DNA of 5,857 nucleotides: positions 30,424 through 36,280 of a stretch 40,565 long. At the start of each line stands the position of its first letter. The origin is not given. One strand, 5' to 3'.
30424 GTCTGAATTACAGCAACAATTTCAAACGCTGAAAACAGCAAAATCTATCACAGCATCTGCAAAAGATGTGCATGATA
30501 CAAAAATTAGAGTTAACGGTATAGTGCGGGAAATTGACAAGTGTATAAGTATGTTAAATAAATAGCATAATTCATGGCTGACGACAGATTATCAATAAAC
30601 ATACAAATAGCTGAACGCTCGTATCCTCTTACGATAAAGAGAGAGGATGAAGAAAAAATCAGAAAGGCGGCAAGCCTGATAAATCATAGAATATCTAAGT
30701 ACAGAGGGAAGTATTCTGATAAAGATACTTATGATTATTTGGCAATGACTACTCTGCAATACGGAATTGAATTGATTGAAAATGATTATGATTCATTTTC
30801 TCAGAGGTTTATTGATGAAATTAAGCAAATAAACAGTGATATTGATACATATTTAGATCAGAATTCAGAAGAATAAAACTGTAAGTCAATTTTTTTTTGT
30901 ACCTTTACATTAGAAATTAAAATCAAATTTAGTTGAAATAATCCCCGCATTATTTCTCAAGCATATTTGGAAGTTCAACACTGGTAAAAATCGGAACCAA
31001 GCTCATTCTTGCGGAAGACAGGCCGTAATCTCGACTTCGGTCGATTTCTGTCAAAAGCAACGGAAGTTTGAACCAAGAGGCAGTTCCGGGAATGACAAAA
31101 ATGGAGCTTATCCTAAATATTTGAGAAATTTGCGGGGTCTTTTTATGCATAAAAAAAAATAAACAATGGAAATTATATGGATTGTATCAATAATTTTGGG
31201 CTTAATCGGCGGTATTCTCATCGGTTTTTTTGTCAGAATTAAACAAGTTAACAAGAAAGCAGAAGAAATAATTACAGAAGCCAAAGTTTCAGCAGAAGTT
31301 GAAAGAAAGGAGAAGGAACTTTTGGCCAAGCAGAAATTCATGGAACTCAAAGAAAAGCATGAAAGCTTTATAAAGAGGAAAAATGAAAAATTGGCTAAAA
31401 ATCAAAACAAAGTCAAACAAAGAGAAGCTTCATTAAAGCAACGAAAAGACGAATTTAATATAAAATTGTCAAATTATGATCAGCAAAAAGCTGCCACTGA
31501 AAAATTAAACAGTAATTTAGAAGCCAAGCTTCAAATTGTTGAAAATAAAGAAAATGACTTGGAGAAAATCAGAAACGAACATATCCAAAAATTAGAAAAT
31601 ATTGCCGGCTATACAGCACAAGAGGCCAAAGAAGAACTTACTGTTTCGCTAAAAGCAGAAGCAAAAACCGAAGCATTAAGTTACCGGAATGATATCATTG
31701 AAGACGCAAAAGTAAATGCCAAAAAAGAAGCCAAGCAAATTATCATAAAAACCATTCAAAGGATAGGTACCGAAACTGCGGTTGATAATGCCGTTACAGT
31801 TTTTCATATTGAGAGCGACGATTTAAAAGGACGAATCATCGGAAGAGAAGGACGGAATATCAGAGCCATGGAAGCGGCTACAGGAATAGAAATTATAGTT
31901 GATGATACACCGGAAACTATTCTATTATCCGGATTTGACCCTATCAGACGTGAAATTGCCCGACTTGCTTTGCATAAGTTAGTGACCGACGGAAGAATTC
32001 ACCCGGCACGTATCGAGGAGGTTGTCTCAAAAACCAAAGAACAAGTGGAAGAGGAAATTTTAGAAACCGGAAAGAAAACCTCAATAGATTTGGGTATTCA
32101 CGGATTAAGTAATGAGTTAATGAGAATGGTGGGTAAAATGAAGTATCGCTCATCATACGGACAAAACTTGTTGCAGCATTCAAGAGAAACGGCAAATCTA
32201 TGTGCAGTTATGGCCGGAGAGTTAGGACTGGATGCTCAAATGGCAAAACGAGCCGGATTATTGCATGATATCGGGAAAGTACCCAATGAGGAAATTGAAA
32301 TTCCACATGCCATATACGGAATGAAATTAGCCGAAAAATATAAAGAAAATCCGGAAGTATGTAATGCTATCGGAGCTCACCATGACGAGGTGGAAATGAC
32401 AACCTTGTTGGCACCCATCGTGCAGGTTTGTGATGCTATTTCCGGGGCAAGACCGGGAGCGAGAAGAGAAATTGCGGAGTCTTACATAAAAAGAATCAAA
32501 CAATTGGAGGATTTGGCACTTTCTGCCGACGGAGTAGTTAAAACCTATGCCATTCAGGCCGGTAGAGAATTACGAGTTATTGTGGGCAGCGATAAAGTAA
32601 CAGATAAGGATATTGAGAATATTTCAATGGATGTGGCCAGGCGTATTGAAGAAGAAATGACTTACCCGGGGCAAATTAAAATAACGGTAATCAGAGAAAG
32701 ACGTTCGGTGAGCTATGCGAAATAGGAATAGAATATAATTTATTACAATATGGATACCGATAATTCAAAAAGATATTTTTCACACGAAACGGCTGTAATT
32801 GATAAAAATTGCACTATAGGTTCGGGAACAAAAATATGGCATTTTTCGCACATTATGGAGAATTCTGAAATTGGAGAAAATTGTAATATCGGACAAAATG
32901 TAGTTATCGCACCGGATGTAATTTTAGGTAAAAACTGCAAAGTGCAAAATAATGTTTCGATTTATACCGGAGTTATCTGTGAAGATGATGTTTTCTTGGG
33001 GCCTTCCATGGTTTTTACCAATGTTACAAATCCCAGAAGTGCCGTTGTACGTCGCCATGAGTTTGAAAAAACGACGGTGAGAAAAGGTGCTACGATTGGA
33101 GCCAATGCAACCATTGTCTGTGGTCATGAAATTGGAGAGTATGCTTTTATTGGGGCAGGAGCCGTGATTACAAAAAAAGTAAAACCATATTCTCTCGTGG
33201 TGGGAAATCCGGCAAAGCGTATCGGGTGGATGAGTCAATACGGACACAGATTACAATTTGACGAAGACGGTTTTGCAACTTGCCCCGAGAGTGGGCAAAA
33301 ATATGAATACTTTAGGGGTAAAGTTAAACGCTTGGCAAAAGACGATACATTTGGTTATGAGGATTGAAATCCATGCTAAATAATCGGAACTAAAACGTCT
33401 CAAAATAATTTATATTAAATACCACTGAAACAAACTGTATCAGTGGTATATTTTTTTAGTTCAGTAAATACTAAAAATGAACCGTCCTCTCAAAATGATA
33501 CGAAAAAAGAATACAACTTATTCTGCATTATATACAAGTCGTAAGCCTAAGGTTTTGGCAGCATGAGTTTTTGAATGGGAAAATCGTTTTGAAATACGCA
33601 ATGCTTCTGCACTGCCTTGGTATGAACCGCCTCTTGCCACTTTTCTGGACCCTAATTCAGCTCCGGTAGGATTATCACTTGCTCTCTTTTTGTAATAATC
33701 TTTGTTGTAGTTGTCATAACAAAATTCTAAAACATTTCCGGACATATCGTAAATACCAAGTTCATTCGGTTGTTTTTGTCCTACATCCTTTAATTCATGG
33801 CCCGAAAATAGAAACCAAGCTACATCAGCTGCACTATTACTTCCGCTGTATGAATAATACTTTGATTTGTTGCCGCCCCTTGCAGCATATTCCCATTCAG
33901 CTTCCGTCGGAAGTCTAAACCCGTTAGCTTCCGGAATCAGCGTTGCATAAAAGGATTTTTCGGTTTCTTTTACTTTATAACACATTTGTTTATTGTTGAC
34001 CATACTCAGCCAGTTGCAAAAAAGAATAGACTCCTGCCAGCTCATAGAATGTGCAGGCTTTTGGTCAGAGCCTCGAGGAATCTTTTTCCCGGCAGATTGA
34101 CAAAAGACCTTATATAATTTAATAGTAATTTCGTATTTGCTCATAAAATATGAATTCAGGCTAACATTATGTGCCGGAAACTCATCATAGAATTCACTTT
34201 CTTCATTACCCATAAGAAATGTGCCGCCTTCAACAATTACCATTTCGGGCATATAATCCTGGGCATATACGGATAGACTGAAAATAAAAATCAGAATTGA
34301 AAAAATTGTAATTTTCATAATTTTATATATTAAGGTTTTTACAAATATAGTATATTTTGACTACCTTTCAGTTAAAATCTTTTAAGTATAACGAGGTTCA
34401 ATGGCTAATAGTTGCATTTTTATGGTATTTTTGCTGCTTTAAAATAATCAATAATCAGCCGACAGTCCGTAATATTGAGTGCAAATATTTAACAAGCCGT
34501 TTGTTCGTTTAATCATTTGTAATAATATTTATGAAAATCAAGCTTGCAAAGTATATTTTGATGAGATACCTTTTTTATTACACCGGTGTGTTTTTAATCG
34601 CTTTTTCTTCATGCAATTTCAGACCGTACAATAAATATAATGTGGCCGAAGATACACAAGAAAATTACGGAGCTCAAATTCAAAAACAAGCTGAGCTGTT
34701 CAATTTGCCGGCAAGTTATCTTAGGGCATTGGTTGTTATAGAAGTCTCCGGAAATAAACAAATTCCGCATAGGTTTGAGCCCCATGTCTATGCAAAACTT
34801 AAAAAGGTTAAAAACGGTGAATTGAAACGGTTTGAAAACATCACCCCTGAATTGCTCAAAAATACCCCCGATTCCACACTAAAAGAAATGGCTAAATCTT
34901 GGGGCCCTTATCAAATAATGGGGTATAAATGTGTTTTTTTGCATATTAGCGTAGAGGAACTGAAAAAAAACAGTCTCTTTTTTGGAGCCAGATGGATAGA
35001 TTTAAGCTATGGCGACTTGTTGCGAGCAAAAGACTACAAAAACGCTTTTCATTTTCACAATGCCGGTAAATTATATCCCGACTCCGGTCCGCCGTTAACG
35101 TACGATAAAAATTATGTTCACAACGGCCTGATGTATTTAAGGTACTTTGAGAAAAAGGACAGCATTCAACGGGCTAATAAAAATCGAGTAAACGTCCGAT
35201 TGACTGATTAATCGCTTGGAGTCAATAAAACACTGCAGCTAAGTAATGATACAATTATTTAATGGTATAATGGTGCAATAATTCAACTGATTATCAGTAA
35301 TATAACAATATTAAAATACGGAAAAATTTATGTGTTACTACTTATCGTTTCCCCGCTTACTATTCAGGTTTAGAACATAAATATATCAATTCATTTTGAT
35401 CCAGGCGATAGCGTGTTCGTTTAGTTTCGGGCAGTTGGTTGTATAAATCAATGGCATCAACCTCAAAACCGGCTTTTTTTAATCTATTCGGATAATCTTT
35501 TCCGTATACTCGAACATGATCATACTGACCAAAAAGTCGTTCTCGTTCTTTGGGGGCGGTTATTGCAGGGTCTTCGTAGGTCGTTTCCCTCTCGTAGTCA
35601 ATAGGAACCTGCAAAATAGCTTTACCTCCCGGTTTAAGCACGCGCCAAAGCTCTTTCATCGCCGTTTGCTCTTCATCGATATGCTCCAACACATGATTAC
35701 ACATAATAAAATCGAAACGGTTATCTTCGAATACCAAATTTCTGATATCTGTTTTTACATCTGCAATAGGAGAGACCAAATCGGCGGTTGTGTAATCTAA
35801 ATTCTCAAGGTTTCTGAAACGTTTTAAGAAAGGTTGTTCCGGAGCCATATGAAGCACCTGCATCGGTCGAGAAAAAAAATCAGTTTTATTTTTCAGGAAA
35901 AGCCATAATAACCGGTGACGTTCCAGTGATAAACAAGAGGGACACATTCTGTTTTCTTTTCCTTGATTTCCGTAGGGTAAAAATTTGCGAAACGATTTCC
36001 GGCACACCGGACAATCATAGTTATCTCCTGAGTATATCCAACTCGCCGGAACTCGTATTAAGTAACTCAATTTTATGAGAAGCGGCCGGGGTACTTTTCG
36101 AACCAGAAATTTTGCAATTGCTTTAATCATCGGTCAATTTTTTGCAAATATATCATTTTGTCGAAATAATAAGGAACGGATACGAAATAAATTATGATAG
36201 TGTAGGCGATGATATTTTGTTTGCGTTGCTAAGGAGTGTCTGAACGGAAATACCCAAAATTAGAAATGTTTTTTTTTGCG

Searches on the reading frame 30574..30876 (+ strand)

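Call 28: search_protein_families(library=pfam, proteins=[window:30574-30876:+])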
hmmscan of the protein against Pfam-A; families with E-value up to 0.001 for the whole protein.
window:30574-30876:+ (100 aa): 1 family
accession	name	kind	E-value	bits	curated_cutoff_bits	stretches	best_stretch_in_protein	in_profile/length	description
PF05164.18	ZapA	-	4.2e-15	56.3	23.8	1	8-87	1-85/88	Cell division protein ZapA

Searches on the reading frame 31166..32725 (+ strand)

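Call 28: search_protein_families(library=pfam, proteins=[window:31166-32725:+])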
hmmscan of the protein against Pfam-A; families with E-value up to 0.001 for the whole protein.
window:31166-32725:+ (519 aa): 4 families
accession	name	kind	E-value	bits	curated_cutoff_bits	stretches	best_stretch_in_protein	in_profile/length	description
PF12072.13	RNase_Y_N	-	2.6e-25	89.5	32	1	4-202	5-199/201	RNase Y N-terminal region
PF01966.28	HD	-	2.2e-19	70.3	22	1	336-426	2-114/116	HD domain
PF00013.35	KH_1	-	5.7e-08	32.8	21.5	1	215-269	6-64/66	KH domain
PF08668.18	HDOD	-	2.3e-06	27.7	22.9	1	328-372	88-133/196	HDOD domain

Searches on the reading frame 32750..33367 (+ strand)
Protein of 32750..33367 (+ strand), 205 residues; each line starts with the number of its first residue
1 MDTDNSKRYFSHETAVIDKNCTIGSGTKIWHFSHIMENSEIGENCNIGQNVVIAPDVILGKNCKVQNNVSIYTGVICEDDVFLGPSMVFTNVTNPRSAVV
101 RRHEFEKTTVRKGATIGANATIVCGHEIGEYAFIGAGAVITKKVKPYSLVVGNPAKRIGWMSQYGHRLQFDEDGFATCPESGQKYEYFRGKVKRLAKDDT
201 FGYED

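Call 28: search_protein_families(library=pfam, proteins=[window:32750-33367:+])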
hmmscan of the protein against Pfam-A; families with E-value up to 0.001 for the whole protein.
window:32750-33367:+ (205 aa): 6 families
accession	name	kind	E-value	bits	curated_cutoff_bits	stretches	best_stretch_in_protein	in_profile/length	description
PF00132.30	Hexapep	-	2e-25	87.8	27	3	20-54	1-35/36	Bacterial transferase hexapeptide (six repeats)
PF14602.12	Hexapep_2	-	7.4e-14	51.6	27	2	41-72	4-33/34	Hexapeptide repeat of succinyl-transferase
PF25084.1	LbH_EIF2B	-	1.9e-12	47.5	54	1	11-79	12-78/105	EIF2B subunit epsilon LbH domain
PF25247.1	LbH_GLGC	-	1e-05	25.9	27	0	13-53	83-123/135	GLGC left-handed parallel beta-helix domain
PF25087.1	GMPPB_C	-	1.4e-05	25.2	39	1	49-105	3-53/110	GMPPB C-terminal domain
PF24894.1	Hexapep_GlmU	-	0.00025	21.6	23.3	0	20-69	24-81/104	GlmU-like, C-terminal hexapeptide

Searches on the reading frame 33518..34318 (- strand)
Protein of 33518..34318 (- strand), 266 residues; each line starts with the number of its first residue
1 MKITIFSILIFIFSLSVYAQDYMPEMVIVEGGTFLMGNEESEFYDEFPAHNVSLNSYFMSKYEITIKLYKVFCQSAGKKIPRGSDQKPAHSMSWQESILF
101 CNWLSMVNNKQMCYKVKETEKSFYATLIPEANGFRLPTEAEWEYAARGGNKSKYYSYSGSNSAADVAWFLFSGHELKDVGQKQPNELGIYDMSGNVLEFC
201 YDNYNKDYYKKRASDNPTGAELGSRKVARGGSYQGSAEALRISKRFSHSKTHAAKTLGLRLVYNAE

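Call 28: search_protein_families(library=pfam, proteins=[window:33518-34318:-])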
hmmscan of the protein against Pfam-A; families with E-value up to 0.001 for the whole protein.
window:33518-34318:- (266 aa): 1 family
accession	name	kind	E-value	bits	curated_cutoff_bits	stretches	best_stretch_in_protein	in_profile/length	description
PF03781.23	FGE-sulfatase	-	2.2e-45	155.8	23.3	1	24-262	3-254/255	Sulfatase-modifying factor enzyme 1-like domain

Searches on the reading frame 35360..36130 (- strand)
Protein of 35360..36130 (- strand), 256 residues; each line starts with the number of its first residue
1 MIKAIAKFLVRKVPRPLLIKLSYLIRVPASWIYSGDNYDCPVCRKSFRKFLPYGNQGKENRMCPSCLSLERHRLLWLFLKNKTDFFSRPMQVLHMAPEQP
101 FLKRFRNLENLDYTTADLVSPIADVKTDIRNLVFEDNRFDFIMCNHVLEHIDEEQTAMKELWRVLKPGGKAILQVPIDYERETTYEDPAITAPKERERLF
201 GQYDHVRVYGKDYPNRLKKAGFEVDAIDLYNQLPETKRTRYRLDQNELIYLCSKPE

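Call 29: search_protein_families(library=pfam, proteins=[window:35360-36130:-])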
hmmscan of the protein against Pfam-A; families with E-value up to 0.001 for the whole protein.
window:35360-36130:- (256 aa): 6 families
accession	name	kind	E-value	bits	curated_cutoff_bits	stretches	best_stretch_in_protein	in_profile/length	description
PF08241.18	Methyltransf_11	-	9.8e-15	55.4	21.2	1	114-172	43-94/95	Methyltransferase domain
PF13489.12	Methyltransf_23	-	4e-10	40.1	27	1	126-225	63-162/164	Methyltransferase domain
PF13649.12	Methyltransf_25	-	1.2e-09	39.2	27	1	125-169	51-97/97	Methyltransferase domain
PF08242.18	Methyltransf_12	-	4.7e-07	30.9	30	1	128-170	57-97/98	Methyltransferase domain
PF13847.12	Methyltransf_31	-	9e-07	29.1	27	1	127-175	65-111/145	Methyltransferase domain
PF01209.24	Ubie_methyltran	-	7.8e-06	25.8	20.1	1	125-171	103-149/233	ubiE/COQ5 methyltransferase family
